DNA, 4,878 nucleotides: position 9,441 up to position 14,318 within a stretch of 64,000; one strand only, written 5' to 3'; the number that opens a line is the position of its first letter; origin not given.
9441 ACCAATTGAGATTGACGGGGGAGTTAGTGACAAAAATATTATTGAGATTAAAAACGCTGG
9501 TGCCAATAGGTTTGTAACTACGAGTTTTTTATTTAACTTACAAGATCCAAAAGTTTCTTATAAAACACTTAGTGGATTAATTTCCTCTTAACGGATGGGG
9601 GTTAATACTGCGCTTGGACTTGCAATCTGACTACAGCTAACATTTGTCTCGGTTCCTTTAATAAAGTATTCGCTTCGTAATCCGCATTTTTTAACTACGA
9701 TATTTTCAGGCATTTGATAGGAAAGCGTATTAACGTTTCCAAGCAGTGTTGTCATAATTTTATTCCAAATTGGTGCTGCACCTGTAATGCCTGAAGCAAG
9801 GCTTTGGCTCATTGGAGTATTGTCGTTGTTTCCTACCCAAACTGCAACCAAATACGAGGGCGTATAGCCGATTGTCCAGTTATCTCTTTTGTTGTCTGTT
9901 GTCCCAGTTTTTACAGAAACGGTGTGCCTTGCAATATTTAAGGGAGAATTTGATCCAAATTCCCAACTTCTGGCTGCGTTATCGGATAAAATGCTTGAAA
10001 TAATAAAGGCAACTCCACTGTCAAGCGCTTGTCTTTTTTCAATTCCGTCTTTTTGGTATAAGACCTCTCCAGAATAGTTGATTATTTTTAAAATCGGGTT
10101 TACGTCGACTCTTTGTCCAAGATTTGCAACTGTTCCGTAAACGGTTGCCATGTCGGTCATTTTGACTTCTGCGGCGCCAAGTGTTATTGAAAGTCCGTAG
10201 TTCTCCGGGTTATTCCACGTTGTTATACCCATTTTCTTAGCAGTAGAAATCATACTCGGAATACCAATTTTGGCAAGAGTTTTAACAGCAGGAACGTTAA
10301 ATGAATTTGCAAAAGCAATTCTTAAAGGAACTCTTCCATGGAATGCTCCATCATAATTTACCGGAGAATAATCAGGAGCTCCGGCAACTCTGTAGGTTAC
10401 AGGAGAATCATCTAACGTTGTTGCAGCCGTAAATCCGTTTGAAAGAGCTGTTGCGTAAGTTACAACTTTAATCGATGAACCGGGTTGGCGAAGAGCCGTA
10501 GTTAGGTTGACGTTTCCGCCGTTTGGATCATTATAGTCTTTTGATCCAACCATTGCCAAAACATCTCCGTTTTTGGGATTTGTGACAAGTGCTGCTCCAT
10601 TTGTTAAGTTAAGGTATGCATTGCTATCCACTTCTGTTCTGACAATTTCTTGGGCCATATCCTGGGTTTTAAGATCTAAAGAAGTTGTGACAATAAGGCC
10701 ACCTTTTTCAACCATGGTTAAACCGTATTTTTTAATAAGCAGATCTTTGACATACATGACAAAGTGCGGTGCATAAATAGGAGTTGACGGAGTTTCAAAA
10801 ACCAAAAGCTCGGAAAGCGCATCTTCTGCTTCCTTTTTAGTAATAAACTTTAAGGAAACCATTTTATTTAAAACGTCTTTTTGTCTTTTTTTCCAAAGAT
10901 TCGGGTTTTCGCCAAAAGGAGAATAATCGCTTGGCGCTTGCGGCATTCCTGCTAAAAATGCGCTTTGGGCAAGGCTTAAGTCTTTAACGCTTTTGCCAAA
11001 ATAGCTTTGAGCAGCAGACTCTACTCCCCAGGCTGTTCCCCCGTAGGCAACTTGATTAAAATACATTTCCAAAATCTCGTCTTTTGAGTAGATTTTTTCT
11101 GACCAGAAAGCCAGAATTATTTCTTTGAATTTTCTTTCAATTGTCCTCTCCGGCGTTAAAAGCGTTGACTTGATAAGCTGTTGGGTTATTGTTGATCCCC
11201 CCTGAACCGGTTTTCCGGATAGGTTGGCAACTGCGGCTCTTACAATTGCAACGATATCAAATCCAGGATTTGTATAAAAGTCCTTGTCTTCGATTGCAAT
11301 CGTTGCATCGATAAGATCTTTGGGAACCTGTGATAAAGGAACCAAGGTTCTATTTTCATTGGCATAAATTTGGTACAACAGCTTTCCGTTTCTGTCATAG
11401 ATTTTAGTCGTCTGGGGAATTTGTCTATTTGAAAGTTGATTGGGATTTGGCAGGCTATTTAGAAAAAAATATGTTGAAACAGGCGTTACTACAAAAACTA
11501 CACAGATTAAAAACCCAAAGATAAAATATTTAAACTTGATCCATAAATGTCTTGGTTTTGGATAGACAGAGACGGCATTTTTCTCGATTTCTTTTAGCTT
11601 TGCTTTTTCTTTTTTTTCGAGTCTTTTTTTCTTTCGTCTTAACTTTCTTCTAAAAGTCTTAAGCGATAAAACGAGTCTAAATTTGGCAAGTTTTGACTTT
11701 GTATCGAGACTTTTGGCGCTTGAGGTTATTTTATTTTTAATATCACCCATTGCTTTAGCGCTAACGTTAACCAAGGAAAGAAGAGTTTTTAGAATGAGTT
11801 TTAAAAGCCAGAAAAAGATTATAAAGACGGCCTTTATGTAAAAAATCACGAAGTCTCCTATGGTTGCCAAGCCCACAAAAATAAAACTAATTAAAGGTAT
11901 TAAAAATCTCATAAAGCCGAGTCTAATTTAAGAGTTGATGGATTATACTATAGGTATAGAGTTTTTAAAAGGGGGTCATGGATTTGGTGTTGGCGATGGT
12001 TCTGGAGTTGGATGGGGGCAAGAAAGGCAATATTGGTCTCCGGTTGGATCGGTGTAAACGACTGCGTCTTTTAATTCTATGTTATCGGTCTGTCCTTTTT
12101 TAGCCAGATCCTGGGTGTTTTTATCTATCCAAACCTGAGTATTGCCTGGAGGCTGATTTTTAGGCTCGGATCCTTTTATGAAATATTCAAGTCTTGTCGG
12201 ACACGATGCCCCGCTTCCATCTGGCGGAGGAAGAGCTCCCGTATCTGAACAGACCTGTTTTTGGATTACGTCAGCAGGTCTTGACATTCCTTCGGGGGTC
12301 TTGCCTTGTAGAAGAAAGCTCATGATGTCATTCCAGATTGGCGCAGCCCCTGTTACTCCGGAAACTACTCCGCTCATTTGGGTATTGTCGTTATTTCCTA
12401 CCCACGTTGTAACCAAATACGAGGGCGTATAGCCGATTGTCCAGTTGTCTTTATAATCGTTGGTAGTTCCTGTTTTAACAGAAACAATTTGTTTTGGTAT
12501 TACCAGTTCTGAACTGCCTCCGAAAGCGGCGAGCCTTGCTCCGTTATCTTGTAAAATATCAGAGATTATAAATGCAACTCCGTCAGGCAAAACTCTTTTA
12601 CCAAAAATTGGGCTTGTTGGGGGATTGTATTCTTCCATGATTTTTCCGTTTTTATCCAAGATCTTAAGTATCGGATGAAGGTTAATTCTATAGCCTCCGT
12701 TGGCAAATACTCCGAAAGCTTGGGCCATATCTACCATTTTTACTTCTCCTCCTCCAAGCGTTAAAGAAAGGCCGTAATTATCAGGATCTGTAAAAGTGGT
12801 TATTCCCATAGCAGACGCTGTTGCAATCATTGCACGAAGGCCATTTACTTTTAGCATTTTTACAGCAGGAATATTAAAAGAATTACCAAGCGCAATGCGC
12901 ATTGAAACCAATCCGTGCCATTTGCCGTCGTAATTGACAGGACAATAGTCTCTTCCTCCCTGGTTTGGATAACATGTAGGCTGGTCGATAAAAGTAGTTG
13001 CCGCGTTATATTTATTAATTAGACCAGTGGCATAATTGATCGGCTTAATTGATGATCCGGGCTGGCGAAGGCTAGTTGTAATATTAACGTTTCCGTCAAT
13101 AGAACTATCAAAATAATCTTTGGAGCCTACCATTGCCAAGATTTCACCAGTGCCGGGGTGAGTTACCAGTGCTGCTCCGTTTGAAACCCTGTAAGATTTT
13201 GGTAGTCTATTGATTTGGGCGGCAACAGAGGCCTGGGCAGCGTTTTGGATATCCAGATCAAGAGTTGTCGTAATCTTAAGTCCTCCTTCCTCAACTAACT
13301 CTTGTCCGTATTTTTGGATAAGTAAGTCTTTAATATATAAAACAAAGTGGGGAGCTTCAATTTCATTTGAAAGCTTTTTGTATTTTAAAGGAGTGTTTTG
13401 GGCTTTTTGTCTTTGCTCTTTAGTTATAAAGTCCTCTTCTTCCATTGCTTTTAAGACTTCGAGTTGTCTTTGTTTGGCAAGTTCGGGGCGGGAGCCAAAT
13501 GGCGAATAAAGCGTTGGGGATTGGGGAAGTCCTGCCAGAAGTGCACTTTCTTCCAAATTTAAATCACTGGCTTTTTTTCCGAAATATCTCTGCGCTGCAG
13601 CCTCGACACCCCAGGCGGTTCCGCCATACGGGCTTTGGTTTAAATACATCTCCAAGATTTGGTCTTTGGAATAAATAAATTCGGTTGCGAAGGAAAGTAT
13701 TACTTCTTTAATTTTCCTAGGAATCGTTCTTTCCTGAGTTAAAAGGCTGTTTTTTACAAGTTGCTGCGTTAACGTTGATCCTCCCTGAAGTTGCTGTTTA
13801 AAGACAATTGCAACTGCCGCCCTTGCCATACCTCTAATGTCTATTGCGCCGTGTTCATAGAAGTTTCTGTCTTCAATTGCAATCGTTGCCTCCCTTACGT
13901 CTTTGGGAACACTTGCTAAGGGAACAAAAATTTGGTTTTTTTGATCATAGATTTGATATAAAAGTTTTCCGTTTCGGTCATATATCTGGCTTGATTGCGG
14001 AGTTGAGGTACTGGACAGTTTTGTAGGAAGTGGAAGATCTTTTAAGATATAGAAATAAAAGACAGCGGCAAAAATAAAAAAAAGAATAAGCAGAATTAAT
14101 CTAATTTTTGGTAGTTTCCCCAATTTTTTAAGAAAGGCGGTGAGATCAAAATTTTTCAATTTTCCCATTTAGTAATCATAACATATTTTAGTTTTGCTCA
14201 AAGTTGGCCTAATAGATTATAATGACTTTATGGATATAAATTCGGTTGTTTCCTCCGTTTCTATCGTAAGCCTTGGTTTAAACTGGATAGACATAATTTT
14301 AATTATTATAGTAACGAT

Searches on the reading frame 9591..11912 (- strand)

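Call 28: search_protein_families(library=pfam, proteins=[window:9591-11912:-], max_evalue=0.0001)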
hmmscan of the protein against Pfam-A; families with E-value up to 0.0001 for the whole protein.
window:9591-11912:- (774 aa): 2 families
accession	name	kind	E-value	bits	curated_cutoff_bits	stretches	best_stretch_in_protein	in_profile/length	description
PF00912.28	Transgly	-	5.5e-64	215.3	27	1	176-351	2-177/178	Transglycosylase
PF00905.27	Transpeptidase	-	3.1e-24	86.2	22.1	1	439-720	1-298/299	Penicillin binding protein transpeptidase domain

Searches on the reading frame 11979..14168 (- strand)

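Call 28: search_protein_families(library=pfam, proteins=[window:11979-14168:-], max_evalue=0.0001)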
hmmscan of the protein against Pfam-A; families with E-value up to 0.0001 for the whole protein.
window:11979-14168:- (730 aa): 2 families
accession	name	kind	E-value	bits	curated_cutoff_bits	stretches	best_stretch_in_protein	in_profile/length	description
PF00912.28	Transgly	-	5.5e-61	205.5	27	1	67-242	2-177/178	Transglycosylase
PF00905.27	Transpeptidase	-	1.1e-18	67.9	22.1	1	331-616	1-298/299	Penicillin binding protein transpeptidase domain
